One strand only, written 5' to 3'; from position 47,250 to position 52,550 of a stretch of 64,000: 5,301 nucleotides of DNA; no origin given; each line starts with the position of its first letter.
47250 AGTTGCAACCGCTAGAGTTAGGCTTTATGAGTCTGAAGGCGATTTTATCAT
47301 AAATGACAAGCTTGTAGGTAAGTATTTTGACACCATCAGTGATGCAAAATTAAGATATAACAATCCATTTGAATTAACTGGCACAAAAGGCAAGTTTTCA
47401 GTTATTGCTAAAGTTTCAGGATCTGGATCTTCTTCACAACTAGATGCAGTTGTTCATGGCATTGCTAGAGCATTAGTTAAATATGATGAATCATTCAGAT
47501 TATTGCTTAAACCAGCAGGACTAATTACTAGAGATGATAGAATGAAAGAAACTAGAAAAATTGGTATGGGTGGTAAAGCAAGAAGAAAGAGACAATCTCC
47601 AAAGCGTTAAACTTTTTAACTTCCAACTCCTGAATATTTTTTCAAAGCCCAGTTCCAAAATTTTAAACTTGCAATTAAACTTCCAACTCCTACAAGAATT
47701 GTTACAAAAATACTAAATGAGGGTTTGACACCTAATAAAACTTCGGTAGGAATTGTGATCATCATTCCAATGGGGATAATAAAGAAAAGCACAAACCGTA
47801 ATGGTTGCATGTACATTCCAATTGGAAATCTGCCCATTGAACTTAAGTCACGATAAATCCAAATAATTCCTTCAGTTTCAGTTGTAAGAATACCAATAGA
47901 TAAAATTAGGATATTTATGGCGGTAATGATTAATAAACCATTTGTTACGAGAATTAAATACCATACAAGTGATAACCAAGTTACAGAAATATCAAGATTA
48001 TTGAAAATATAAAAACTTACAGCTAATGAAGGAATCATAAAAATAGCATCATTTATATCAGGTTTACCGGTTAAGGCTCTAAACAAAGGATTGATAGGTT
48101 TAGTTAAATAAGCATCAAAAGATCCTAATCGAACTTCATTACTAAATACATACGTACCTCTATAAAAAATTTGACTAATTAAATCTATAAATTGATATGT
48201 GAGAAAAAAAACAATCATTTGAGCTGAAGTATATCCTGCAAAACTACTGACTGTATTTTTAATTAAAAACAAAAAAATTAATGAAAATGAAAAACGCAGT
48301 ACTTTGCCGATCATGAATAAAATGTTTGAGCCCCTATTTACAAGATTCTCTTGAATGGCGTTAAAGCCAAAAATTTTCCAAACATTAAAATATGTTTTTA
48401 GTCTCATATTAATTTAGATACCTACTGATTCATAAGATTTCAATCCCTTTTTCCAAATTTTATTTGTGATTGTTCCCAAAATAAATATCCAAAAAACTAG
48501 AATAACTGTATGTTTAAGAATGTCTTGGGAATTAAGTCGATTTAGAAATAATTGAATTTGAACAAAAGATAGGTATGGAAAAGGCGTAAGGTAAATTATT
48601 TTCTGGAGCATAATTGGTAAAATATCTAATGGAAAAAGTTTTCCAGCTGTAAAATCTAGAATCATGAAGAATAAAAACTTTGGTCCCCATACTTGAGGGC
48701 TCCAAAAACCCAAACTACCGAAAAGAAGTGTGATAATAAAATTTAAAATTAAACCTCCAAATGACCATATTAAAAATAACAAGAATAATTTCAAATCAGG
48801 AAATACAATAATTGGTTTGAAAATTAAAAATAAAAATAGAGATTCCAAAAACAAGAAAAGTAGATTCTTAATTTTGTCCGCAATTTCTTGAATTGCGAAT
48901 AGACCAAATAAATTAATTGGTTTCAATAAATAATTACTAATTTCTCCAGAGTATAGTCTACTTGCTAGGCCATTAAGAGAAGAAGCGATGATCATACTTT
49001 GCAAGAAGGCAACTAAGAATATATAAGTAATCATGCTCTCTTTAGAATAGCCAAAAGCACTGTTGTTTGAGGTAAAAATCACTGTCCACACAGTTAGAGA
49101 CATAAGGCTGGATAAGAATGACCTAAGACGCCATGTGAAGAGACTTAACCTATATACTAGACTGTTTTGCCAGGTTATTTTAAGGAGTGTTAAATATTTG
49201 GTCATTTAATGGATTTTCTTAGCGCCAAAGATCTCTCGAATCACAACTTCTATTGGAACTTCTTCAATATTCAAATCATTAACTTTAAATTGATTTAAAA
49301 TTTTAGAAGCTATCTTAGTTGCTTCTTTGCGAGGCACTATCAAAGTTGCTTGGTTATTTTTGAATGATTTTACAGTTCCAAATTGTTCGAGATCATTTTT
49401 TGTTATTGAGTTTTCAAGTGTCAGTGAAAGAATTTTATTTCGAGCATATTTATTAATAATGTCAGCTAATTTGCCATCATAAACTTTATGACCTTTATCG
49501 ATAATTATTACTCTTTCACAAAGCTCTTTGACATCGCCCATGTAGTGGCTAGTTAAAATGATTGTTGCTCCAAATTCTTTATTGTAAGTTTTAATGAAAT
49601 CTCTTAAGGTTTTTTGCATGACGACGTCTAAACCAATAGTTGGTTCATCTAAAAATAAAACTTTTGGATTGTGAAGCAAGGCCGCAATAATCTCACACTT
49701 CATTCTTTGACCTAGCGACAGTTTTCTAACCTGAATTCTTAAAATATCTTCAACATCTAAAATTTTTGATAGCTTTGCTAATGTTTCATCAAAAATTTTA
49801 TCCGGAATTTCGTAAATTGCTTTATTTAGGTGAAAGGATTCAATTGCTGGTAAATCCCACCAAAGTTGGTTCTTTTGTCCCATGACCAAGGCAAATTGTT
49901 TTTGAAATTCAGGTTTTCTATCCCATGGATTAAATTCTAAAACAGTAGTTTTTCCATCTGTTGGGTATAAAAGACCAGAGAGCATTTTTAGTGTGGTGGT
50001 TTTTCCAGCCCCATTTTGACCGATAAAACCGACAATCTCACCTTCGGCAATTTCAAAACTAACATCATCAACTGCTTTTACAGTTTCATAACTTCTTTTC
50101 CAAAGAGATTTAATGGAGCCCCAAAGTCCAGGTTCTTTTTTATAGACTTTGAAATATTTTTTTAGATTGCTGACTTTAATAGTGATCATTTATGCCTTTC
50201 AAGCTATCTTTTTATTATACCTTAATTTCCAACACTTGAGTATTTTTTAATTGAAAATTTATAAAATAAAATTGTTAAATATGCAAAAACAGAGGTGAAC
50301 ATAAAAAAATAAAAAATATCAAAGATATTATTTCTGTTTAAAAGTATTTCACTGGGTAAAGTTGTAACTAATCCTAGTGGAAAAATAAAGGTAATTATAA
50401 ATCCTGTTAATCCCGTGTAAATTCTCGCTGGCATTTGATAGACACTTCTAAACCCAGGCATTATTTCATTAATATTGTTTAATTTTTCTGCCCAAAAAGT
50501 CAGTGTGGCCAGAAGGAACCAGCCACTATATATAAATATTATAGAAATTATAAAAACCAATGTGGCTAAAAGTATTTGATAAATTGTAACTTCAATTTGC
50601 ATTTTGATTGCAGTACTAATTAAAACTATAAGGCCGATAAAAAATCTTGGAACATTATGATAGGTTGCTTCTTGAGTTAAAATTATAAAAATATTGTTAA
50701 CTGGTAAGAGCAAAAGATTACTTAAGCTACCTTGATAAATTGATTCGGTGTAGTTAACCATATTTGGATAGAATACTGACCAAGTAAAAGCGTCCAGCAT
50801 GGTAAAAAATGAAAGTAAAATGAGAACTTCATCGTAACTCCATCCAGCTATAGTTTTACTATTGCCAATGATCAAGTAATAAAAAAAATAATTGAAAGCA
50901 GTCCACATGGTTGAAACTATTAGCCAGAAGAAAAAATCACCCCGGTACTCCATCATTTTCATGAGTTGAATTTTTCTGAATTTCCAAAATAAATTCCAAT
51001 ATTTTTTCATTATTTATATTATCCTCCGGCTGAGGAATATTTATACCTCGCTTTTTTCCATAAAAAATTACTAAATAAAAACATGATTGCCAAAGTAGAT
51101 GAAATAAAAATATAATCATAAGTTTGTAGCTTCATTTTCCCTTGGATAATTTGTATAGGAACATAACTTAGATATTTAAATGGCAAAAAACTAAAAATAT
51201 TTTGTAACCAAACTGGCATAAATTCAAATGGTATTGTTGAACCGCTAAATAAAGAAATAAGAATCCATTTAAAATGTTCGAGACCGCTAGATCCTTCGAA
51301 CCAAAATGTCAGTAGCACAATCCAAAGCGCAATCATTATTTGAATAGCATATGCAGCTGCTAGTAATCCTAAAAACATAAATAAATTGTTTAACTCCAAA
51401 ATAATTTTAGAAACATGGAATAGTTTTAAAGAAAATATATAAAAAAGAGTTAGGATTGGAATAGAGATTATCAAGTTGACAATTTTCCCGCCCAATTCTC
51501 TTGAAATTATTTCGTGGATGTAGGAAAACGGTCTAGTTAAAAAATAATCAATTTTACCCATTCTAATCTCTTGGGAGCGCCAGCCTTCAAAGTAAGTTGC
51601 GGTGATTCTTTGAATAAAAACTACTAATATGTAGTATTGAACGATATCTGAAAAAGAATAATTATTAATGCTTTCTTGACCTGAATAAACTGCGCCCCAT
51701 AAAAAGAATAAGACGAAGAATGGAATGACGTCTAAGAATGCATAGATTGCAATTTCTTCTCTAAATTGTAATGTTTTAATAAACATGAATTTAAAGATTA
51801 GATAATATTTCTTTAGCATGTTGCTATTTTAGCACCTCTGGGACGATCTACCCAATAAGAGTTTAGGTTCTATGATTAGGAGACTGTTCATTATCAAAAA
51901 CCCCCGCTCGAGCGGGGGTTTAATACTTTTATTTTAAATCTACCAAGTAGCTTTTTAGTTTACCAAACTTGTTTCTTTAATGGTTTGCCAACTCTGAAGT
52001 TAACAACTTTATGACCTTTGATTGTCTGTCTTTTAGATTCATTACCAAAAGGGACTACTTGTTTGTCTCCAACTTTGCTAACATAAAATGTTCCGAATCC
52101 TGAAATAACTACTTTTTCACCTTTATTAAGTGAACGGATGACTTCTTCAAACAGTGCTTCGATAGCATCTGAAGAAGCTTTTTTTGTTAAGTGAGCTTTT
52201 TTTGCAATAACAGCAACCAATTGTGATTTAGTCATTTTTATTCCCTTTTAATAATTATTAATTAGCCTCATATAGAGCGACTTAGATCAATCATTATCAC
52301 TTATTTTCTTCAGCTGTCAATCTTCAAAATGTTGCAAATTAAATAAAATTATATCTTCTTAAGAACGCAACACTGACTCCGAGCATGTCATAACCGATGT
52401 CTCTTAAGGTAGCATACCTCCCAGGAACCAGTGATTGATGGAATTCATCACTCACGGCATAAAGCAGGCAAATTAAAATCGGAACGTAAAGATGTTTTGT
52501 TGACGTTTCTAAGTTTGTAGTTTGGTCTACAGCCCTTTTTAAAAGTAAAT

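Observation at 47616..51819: ABC-2 transporter with one ATPase flanked by two pairs of paralogous permeases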

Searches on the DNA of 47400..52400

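Call 46: search_rna_families(source=window, start=47400, end=52400, threshold=evalue, max_evalue=1)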
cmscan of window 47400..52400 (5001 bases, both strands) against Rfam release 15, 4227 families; matches with E-value up to 1: 3.
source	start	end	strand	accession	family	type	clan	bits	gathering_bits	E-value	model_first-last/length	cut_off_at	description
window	51778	51925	+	RF01470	rli38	Gene; sRNA;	-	37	49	0.014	1-150/150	no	Listeria sRNA rli38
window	51898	51978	-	RF00195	RsmY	Gene; sRNA;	CL00106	22.8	57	0.016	1-121/121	no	RsmY RNA family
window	51872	51942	+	RF02621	BSnc120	Gene; sRNA;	-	20.1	114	0.67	1-88/88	no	Brucella sRNA 120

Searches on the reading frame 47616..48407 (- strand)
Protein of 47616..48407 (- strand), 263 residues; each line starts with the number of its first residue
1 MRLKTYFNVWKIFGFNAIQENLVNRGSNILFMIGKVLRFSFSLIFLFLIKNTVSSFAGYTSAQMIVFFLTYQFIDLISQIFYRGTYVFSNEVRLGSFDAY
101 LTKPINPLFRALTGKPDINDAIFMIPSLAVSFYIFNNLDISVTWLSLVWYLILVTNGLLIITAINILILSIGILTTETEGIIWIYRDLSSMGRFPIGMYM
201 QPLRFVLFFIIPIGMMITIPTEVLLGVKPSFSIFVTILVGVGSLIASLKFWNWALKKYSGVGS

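Call 3: search_protein_families(library=pfam, proteins=[window:47616-48407:-], max_evalue=0.01)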
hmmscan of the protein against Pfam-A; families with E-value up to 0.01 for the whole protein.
window:47616-48407:- (263 aa): 1 family
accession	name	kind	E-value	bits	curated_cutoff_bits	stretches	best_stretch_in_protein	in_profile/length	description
PF06182.17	ABC2_membrane_6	-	1.9e-34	119.9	22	1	40-262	5-229/229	ABC-2 family transporter protein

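Call 4: search_protein_families(library=ncbifam, proteins=[window:47616-48407:-], max_evalue=0.01)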
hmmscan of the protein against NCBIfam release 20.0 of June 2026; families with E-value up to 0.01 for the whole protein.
window:47616-48407:- (263 aa): 0 families
